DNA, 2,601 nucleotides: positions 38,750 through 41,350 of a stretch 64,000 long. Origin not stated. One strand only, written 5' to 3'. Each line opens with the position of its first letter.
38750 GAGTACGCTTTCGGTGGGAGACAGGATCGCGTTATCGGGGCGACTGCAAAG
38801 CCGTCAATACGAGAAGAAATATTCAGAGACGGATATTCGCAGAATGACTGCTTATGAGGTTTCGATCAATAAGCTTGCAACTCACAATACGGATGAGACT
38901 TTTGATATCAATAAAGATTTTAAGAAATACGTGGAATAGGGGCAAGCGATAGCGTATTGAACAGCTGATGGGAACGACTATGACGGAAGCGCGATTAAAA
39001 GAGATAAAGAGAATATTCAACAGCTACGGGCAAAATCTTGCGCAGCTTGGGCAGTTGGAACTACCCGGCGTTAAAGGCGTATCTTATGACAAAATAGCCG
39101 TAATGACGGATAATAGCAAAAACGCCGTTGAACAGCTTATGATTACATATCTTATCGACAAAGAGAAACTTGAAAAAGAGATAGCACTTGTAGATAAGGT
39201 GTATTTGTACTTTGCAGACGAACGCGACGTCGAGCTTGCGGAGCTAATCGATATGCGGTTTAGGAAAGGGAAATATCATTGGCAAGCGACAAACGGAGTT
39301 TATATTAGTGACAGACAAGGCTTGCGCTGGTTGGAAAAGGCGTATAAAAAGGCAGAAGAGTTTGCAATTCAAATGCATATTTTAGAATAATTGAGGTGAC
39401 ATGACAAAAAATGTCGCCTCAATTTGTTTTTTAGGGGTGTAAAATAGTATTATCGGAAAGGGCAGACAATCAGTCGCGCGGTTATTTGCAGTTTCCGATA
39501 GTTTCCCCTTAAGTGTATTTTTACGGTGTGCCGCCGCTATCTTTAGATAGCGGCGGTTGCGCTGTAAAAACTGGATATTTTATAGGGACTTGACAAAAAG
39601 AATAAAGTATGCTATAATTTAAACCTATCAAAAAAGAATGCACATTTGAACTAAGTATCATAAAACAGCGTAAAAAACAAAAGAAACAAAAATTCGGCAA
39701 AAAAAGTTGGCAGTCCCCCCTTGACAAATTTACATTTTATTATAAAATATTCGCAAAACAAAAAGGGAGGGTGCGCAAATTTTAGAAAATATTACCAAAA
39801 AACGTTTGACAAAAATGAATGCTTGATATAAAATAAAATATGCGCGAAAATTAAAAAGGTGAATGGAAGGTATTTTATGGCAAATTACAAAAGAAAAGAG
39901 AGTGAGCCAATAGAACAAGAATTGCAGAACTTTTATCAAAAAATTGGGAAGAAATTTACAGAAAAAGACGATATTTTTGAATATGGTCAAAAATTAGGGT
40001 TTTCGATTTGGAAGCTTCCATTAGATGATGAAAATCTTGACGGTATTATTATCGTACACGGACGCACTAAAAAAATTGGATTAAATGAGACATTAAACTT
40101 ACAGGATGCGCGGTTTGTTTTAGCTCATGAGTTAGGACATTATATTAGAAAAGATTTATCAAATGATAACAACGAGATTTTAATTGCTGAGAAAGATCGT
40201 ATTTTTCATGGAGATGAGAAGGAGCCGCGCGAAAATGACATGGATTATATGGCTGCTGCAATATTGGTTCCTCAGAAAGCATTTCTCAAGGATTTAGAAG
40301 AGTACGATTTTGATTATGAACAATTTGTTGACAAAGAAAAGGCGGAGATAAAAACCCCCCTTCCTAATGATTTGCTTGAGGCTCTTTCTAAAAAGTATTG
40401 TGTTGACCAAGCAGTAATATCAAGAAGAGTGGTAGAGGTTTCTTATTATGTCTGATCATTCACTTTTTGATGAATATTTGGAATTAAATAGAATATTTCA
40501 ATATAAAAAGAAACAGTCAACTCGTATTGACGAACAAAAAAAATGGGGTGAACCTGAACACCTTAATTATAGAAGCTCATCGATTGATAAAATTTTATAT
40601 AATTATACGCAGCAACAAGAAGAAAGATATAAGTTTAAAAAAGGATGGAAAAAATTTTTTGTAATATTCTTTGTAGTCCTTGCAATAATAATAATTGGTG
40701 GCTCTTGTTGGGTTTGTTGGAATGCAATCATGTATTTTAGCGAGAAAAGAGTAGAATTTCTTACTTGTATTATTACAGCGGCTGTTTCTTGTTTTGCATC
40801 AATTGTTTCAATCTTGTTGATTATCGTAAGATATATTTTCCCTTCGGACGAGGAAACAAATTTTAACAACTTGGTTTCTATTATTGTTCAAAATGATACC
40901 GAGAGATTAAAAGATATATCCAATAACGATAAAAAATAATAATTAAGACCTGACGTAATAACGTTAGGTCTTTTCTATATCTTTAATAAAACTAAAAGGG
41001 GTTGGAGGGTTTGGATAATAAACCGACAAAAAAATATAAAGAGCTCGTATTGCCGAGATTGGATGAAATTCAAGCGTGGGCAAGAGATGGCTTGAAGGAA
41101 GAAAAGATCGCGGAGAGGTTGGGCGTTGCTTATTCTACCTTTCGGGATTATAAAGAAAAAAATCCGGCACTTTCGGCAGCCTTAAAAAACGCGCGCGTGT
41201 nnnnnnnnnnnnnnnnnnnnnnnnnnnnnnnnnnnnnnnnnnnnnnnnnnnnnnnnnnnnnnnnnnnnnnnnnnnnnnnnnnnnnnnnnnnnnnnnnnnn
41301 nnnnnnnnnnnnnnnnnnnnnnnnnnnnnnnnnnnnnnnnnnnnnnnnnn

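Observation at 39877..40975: Candidate novel phage-borne module: ImmA/IrrE-type Zn-peptidase translationally coupled to a 2-TM protein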

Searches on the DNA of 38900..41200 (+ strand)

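Call 7: search_dna_similar(query=window:39400-41100:+, collection=phages, mode=distant, max_rows=20)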
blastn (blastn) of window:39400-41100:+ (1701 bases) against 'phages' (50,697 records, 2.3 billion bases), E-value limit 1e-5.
No match.

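Call 49: search_rna_families(source=window, start=38900, end=41200, threshold=evalue, max_evalue=1)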
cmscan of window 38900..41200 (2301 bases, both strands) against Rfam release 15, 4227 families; matches with E-value up to 1: 3.
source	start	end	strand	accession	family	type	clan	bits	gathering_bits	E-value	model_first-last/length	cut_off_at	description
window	39519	39570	+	RF04174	MIR4208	Gene; miRNA;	-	24.3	140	0.92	1-191/191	no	MIR4208 microRNA precursor family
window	40942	41027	-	RF01820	RsaE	Gene; sRNA;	-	23.9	79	0.42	1-112/112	no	RNA Staph. aureus E (RoxS)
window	40391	40467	+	RF01651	ceN69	Gene; snRNA; snoRNA; CD-box;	-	21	45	0.67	1-107/107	no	Caenorhabditis snoRNA ceN69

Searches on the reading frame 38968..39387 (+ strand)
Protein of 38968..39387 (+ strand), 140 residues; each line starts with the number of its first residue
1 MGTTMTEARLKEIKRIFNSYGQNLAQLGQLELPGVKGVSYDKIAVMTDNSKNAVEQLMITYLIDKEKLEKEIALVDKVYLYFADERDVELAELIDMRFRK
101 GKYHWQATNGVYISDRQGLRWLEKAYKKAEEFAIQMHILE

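Call 4: search_protein_families(library=pfam, proteins=[window:38968-39387:+], max_evalue=0.1)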
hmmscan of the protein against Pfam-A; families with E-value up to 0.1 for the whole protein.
window:38968-39387:+ (140 aa): 0 families

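Call 6: search_protein_families(library=phrogs, proteins=[window:38968-39387:+], max_evalue=0.1)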
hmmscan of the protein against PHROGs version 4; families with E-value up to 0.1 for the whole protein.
window:38968-39387:+ (140 aa): 1 family
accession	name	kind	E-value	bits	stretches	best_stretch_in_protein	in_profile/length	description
phrog_248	-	transcription regulation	0.032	15.3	1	11-126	23-130/161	transcriptional activator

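Call 93: search_protein_families(library=ncbifam, proteins=[window:38968-39387:+], max_evalue=0.01)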
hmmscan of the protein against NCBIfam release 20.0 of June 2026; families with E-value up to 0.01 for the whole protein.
window:38968-39387:+ (140 aa): 0 families

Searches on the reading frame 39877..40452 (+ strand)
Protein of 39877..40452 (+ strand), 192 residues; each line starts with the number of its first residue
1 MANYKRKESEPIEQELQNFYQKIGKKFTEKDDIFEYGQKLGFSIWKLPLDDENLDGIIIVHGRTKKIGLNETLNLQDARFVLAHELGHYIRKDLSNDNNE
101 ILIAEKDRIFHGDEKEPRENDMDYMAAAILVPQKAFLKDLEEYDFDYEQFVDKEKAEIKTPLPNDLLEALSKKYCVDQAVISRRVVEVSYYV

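Call 4: search_protein_families(library=pfam, proteins=[window:39877-40452:+], max_evalue=0.1)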
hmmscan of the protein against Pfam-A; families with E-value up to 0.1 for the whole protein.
window:39877-40452:+ (192 aa): 2 families
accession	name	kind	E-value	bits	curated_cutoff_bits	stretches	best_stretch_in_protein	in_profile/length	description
PF06114.19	Peptidase_M78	-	1e-15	58.1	22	1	39-149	3-105/123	IrrE N-terminal-like domain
PF01435.24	Peptidase_M48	-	0.0086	16.4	20.3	1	69-94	55-81/186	Peptidase family M48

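Call 5: search_protein_families(library=padloc, proteins=[window:39877-40452:+], max_evalue=1)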
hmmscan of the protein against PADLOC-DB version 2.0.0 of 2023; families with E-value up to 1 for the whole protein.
window:39877-40452:+ (192 aa): 13 families
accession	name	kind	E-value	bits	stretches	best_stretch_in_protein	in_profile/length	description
PDLC04141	capP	-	1.5e-15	55.3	1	12-149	5-131/242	capP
PDLC03944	RmrA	-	3.9e-08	30.8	1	77-151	198-263/384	-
PDLC04776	PDC-M69B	-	1.6e-07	29.3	1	30-149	34-147/272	-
PDLC03950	RmrA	-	1.7e-06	25.3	1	40-138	158-246/369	-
PDLC03947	RmrA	-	2.8e-06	24.4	1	38-147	167-268/383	-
PDLC03954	RmrA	-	4.4e-05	20.6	1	45-147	174-268/380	-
PDLC03949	RmrA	-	0.0002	18.4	1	41-139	152-234/363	-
PDLC03948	RmrA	-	0.00096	16.1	1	39-147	166-267/397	-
PDLC03952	RmrA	-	0.00099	16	1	78-140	220-273/395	-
PDLC03945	RmrA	-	0.0025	15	1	79-143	209-263/394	-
PDLC03951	RmrA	-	0.018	12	1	77-146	204-262/400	-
PDLC03946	RmrA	-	0.04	10.6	1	43-141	155-238/357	-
PDLC03953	RmrA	-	0.044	11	1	77-95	207-225/373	-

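Call 6: search_protein_families(library=phrogs, proteins=[window:39877-40452:+], max_evalue=0.1)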
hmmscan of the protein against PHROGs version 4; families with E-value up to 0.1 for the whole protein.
window:39877-40452:+ (192 aa): 9 families
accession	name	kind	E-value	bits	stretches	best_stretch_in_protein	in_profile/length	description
phrog_87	-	other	6.1e-16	59.9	1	5-153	10-149/227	metallo-protease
phrog_2439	-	transcription regulation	1e-11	45.3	1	29-150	147-259/367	transcriptional regulator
phrog_1914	-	unknown function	2e-07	31.9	1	46-140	60-151/222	-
phrog_1516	-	unknown function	2.2e-06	28.4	1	48-142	54-151/227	-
phrog_19315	-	unknown function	9.3e-05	22.6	1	16-151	34-161/348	-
phrog_18577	-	unknown function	0.00064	20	1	24-121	129-226/332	-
phrog_19443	-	head and packaging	0.031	13.7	1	60-139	438-519/579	minor head protein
phrog_20936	-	unknown function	0.071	14.5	0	65-104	29-68/91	-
phrog_38444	-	unknown function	0.094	14.2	0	88-115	22-49/66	-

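Call 17: find_homologous_proteins(query=window:39877-40452:+, max_evalue=0.00001)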
Query window:39877-40452:+ (192 aa): 13 proteins with E <= 0.00001 among 163 candidates.
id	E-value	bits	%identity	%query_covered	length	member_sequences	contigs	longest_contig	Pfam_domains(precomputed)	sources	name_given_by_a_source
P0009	9.0e-122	422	100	100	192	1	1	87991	PF06114.20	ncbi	-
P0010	2.4e-82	293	68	100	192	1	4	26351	PF06114.20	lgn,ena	-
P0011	7.7e-67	243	58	100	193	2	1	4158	PF06114.20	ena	-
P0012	2.0e-64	235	55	100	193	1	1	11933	PF06114.20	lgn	-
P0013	6.6e-59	217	51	99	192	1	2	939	PF06114.20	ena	-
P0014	3.6e-55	205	52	100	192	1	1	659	PF06114.20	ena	-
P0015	6.8e-55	204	52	100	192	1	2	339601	PF06114.20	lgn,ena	-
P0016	2.0e-54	202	52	100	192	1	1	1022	PF06114.20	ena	-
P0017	3.7e-37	146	41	98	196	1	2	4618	PF06114.20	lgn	-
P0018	2.9e-36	143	41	98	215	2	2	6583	PF06114.20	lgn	-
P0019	4.4e-28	116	43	97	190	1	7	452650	PF06114.20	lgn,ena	-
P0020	1.8e-21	95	42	80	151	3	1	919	PF06114.20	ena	-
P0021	2.0e-17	82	50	47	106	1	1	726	-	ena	-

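Call 20: find_encoding_contigs(protein=P0015, flank=7000, max_places=2)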
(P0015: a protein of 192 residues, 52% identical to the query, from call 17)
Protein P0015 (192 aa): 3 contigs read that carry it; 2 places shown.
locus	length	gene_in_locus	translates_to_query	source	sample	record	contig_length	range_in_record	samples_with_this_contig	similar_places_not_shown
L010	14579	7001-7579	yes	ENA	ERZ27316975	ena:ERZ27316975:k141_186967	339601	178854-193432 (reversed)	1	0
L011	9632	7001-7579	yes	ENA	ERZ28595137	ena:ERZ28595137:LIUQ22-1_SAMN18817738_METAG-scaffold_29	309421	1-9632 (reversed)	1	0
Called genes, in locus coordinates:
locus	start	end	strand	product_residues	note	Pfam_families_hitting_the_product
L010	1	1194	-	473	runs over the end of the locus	PF02952:Fucose_iso_C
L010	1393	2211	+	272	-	PF07883:Cupin_2, PF00165:HTH_AraC, PF12833:HTH_18, PF00165:HTH_AraC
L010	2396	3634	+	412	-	PF07690:MFS_1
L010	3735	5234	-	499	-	PF09479:Flg_new, PF13855:LRR_8 (faint), PF05725:FNIP (faint), PF13306:LRR_5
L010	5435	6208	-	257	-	PF00702:Hydrolase, PF13344:Hydrolase_6, PF13419:HAD_2 (weak), PF13242:Hydrolase_like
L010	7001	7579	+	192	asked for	PF06114:Peptidase_M78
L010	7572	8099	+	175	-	-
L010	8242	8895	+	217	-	PF01527:HTH_Tnp_1 (weak), PF08281:Sigma70_r4_2 (faint), PF13384:HTH_23, PF13936:HTH_38 (faint), PF13518:HTH_28, PF13551:HTH_29 (weak), PF12728:HTH_17 (weak), PF13276:HTH_21, +2 more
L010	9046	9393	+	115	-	PF00665:rve (weak), PF13683:rve_3, PF13333:rve_2 (weak)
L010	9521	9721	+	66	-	-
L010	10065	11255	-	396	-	PF03315:SDH_beta, PF03313:SDH_alpha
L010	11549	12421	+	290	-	PF02645:DegV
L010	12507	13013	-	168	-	PF01196:Ribosomal_L17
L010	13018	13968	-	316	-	PF01193:RNA_pol_L, PF01000:RNA_pol_A_bac, PF03118:RNA_pol_A_CTD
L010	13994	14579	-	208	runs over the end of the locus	PF00163:Ribosomal_S4, PF01479:S4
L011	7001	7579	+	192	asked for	PF06114:Peptidase_M78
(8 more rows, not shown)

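Call 21: find_encoding_contigs(protein=P0019, flank=7000, max_places=3)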
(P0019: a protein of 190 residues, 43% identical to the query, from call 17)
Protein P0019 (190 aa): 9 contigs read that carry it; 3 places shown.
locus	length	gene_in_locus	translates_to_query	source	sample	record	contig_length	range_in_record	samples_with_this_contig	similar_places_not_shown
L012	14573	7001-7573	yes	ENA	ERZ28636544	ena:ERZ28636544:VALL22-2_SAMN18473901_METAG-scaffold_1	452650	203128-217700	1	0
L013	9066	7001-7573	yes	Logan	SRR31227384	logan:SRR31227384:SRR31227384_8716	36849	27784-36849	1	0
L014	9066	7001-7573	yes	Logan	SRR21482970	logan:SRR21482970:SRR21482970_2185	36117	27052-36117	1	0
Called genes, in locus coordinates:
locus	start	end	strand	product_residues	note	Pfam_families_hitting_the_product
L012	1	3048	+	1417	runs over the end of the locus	-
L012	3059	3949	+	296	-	-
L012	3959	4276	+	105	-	-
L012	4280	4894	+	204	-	-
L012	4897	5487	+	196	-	-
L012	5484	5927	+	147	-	-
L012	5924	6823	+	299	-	-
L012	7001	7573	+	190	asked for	PF06114:Peptidase_M78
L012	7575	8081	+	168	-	-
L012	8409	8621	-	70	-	-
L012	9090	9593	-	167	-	PF01648:ACPS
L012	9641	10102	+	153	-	PF09719:C_GCAxxG_C_C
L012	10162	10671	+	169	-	PF05067:Mn_catalase (weak), PF02915:Rubrerythrin (weak), PF12902:Ferritin-like (weak), PF00210:Ferritin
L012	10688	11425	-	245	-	PF13566:DUF4130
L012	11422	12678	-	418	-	PF04055:Radical_SAM (weak)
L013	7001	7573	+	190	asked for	PF06114:Peptidase_M78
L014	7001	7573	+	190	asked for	PF06114:Peptidase_M78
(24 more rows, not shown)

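Call 22: find_encoding_contigs(protein=P0018, flank=7000, max_places=2)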
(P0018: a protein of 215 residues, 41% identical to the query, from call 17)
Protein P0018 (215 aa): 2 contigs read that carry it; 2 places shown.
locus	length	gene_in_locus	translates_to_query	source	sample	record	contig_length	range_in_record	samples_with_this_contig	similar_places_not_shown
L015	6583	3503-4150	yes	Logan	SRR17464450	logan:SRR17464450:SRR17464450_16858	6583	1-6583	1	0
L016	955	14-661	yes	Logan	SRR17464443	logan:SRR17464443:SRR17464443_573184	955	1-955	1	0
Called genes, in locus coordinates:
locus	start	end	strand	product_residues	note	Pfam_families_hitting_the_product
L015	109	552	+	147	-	-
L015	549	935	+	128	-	-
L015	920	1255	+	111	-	-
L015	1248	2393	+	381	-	-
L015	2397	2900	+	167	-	-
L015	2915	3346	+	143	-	-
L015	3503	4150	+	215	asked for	PF06114:Peptidase_M78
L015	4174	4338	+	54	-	-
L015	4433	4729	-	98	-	-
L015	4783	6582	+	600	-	?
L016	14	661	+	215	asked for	PF06114:Peptidase_M78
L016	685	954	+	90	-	?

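Call 23: find_encoding_contigs(protein=P0017, flank=7000, max_places=2)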
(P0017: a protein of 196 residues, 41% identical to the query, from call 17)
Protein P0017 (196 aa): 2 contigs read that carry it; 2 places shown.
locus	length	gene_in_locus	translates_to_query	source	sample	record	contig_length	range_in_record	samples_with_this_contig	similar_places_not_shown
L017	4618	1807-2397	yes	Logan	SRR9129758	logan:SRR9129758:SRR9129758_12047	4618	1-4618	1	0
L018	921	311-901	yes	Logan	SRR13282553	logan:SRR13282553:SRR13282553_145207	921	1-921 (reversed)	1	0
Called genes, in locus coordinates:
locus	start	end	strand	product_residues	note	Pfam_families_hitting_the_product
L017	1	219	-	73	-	?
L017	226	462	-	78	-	-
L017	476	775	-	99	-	-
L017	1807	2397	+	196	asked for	PF06114:Peptidase_M78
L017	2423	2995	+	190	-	PF00955:HCO3_cotransp (weak), PF06687:SUR7 (weak)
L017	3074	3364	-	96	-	-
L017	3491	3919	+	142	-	-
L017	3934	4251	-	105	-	-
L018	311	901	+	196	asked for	PF06114:Peptidase_M78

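Call 93: search_protein_families(library=ncbifam, proteins=[window:39877-40452:+], max_evalue=0.01)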
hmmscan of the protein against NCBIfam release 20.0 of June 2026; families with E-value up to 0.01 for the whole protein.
window:39877-40452:+ (192 aa): 0 families
